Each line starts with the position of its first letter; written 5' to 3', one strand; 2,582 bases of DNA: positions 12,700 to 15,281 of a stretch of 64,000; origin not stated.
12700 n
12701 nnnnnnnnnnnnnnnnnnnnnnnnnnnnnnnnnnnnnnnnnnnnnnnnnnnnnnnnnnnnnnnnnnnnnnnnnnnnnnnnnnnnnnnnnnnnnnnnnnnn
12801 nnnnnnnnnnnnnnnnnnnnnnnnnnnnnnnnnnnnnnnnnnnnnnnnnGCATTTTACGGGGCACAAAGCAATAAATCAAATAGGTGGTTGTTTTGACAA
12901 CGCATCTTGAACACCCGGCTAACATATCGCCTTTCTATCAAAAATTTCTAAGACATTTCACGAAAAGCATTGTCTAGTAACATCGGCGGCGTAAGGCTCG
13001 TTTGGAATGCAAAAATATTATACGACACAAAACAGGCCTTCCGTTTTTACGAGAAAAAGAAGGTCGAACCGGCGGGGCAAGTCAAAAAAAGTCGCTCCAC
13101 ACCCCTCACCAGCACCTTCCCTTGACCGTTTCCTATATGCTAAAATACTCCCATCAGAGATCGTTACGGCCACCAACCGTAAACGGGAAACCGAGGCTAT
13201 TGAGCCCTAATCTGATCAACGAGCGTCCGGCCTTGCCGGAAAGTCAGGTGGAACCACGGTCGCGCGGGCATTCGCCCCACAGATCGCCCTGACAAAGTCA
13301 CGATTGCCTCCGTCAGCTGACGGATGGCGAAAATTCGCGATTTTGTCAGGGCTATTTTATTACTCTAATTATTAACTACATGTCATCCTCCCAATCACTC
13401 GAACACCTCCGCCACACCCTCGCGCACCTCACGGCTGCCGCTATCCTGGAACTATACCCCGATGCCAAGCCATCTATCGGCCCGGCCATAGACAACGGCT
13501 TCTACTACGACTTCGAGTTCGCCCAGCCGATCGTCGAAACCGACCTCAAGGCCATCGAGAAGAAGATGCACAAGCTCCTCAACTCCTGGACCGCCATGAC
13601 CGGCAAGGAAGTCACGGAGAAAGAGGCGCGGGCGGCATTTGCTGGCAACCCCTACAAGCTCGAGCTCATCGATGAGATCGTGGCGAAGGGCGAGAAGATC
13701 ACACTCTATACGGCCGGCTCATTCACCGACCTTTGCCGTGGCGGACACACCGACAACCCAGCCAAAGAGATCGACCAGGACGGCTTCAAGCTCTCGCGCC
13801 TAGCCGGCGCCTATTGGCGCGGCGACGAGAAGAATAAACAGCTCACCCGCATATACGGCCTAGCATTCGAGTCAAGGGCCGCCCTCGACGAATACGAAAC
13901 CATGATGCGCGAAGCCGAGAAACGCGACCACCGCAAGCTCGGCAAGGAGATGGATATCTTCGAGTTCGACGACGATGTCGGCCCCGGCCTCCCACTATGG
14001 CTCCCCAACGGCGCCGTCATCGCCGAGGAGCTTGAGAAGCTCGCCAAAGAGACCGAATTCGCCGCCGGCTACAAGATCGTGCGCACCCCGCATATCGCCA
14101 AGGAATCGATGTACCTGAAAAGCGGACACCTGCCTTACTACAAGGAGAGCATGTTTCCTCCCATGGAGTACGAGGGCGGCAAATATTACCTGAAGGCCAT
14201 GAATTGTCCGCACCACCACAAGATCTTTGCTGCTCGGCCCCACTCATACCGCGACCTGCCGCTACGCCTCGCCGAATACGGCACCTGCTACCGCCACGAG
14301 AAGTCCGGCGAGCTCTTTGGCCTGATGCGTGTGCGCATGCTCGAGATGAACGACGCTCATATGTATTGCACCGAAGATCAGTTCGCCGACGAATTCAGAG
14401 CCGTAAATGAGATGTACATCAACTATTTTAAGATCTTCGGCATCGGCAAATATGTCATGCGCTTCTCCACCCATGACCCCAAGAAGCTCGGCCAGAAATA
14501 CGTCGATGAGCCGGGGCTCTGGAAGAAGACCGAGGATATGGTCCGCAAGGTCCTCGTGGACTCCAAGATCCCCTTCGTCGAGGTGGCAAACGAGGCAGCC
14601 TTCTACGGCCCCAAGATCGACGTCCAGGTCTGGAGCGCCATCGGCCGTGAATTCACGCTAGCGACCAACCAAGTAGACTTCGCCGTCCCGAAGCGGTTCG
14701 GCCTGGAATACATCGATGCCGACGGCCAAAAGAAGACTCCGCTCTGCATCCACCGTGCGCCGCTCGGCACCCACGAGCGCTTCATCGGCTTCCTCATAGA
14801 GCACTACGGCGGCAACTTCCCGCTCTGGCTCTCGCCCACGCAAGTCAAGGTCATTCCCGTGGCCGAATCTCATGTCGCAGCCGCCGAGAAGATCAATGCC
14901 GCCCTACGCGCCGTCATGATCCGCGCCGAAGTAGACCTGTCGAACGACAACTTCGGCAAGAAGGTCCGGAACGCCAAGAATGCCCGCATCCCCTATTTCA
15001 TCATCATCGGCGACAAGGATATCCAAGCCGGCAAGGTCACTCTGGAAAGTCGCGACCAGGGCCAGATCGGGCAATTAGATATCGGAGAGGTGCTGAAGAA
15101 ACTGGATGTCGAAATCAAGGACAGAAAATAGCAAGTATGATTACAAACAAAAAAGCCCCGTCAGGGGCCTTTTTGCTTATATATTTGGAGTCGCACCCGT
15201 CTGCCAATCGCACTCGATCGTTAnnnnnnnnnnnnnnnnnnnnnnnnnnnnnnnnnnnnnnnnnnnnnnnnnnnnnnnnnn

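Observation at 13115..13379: T-box-like threonine leader upstream of thrS in a CPR-type genome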

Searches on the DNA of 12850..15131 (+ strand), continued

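Call 39: search_with_rna_model(model_id=R1, source=window, max_evalue=10)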
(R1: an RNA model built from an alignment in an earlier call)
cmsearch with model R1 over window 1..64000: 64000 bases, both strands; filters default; matches with E-value up to 10: 1.
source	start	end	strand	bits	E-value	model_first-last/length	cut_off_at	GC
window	13150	13296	+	102.3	9.2e-24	1-146/146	no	0.59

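Call 40: search_with_rna_model(model_id=R1, sources=[L001, L002, L003, L004, L005, L006, L007, L008, L009, L010, L011, L012, L013, L014, L015, L016, L017, L018, L019, L020, L021, L022, L023, L024, L025, L026, L027, L028, L029, L030, L031, L032, L033, L034, L035, L036, L037, L038, L039, L040, L041, L042, L043, L044, L045, L046, L047, L048, L049, L050, L051, L052, L053, L054, L055, L056, L057, L058, L059, L060, L061, L062, L063, L064, L065, L066, L067, L068, L069, L070, L071, L072, L073, L074, L075, L076, L077, L078, L079, L080], max_evalue=1)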
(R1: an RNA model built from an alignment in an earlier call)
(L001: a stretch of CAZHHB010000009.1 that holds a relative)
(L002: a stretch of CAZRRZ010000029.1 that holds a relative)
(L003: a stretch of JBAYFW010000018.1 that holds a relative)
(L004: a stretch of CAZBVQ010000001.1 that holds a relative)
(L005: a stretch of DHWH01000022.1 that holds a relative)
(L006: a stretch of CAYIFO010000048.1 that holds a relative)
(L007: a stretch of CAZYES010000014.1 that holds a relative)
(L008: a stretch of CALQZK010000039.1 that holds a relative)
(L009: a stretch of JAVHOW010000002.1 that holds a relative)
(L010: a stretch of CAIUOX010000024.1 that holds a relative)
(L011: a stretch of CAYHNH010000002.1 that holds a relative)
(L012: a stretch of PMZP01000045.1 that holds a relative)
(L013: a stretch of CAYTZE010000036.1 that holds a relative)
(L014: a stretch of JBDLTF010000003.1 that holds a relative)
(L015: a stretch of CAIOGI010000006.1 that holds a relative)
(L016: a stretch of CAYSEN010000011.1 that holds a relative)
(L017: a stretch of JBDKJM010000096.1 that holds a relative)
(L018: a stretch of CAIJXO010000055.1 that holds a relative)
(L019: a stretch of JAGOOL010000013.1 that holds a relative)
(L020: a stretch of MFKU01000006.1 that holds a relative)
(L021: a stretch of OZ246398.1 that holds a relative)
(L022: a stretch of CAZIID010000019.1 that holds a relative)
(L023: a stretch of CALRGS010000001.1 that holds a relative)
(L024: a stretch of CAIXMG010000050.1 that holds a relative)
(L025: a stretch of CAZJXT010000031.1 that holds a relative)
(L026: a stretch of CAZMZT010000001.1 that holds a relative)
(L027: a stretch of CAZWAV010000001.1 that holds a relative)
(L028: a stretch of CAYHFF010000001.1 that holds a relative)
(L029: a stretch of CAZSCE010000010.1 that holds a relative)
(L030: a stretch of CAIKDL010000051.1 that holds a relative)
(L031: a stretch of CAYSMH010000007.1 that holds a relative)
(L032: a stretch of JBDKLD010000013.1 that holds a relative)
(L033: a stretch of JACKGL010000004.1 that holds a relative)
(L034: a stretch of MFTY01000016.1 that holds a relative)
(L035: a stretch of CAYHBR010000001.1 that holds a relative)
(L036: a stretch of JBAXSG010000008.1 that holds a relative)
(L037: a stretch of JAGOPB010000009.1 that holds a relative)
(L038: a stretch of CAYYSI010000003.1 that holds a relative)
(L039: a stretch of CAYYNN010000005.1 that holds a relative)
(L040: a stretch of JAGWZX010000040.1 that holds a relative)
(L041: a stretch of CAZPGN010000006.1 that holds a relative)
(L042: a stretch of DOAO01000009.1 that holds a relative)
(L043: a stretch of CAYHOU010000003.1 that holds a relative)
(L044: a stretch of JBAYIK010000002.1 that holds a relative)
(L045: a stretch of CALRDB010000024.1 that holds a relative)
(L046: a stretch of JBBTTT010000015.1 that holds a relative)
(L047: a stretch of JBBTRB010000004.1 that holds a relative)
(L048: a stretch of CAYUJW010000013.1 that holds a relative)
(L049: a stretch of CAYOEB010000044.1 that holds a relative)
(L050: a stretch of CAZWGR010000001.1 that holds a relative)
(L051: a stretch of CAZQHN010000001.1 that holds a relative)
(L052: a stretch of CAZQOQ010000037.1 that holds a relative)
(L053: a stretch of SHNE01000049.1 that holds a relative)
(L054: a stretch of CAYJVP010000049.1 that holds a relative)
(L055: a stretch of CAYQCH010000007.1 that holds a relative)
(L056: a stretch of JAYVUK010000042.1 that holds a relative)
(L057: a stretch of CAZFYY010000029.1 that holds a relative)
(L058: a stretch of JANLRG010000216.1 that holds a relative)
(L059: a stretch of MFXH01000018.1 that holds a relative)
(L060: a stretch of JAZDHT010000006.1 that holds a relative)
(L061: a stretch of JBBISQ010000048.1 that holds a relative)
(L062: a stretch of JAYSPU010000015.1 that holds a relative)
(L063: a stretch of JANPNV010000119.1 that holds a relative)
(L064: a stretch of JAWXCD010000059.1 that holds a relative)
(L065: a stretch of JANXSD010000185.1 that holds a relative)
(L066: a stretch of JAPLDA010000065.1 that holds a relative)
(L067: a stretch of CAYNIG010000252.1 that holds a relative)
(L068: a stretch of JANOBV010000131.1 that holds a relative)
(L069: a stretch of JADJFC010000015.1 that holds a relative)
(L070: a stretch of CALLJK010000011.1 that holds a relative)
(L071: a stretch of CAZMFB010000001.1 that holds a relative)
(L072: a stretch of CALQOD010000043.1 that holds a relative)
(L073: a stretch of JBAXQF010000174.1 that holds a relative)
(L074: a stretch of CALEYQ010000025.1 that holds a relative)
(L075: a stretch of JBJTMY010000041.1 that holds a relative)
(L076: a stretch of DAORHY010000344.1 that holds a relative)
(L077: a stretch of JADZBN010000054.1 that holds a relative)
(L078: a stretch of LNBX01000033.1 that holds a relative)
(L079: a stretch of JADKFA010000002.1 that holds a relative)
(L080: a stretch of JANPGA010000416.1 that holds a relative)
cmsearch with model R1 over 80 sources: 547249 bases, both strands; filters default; matches with E-value up to 1: 18.
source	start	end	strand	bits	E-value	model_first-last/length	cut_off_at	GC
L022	2775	2914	+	110.9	5.6e-25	1-146/146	no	0.5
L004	2767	2912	+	110.4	7.7e-25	1-146/146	no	0.53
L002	2770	2917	+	108.1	2.8e-24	1-146/146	no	0.53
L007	2750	2916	+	104.6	2.2e-23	1-146/146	no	0.49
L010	2681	2816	+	100.6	2.1e-22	1-146/146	no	0.5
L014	2796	2931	+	100.3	2.6e-22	1-146/146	no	0.57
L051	2774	2921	+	99.7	3.6e-22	1-146/146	no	0.4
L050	2805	2949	+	98.7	6.4e-22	1-146/146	no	0.47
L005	2764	2938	+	98.6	6.9e-22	1-146/146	no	0.47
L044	2425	2557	+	92.7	2e-20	1-146/146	no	0.41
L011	2751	2922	+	92.2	2.7e-20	1-146/146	no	0.55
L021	2818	2933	+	91.8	3.3e-20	1-146/146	no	0.44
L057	2703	2871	+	89.5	1.2e-19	1-146/146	no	0.57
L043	945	1073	+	85.6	1.2e-18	1-146/146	no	0.54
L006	65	234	+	74.9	5.6e-16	1-146/146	no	0.57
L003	762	922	+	41.9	1e-07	1-146/146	no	0.52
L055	2718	2895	+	41.8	1.1e-07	1-146/146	no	0.57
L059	2779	2939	+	26.2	0.00085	1-146/146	no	0.42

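Call 41: search_with_rna_model(model_id=R1, sources=[L003, L055, L059], max_evalue=0.01, show_alignments=3)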
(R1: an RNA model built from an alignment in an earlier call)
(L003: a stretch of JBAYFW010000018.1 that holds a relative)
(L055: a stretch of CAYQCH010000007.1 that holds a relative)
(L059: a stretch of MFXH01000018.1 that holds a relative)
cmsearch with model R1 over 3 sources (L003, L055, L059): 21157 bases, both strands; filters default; matches with E-value up to 0.01: 3.
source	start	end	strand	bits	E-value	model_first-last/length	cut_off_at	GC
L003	762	922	+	41.9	3.9e-09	1-146/146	no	0.52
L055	2718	2895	+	41.8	4.2e-09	1-146/146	no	0.57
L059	2779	2939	+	26.2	3.3e-05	1-146/146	no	0.42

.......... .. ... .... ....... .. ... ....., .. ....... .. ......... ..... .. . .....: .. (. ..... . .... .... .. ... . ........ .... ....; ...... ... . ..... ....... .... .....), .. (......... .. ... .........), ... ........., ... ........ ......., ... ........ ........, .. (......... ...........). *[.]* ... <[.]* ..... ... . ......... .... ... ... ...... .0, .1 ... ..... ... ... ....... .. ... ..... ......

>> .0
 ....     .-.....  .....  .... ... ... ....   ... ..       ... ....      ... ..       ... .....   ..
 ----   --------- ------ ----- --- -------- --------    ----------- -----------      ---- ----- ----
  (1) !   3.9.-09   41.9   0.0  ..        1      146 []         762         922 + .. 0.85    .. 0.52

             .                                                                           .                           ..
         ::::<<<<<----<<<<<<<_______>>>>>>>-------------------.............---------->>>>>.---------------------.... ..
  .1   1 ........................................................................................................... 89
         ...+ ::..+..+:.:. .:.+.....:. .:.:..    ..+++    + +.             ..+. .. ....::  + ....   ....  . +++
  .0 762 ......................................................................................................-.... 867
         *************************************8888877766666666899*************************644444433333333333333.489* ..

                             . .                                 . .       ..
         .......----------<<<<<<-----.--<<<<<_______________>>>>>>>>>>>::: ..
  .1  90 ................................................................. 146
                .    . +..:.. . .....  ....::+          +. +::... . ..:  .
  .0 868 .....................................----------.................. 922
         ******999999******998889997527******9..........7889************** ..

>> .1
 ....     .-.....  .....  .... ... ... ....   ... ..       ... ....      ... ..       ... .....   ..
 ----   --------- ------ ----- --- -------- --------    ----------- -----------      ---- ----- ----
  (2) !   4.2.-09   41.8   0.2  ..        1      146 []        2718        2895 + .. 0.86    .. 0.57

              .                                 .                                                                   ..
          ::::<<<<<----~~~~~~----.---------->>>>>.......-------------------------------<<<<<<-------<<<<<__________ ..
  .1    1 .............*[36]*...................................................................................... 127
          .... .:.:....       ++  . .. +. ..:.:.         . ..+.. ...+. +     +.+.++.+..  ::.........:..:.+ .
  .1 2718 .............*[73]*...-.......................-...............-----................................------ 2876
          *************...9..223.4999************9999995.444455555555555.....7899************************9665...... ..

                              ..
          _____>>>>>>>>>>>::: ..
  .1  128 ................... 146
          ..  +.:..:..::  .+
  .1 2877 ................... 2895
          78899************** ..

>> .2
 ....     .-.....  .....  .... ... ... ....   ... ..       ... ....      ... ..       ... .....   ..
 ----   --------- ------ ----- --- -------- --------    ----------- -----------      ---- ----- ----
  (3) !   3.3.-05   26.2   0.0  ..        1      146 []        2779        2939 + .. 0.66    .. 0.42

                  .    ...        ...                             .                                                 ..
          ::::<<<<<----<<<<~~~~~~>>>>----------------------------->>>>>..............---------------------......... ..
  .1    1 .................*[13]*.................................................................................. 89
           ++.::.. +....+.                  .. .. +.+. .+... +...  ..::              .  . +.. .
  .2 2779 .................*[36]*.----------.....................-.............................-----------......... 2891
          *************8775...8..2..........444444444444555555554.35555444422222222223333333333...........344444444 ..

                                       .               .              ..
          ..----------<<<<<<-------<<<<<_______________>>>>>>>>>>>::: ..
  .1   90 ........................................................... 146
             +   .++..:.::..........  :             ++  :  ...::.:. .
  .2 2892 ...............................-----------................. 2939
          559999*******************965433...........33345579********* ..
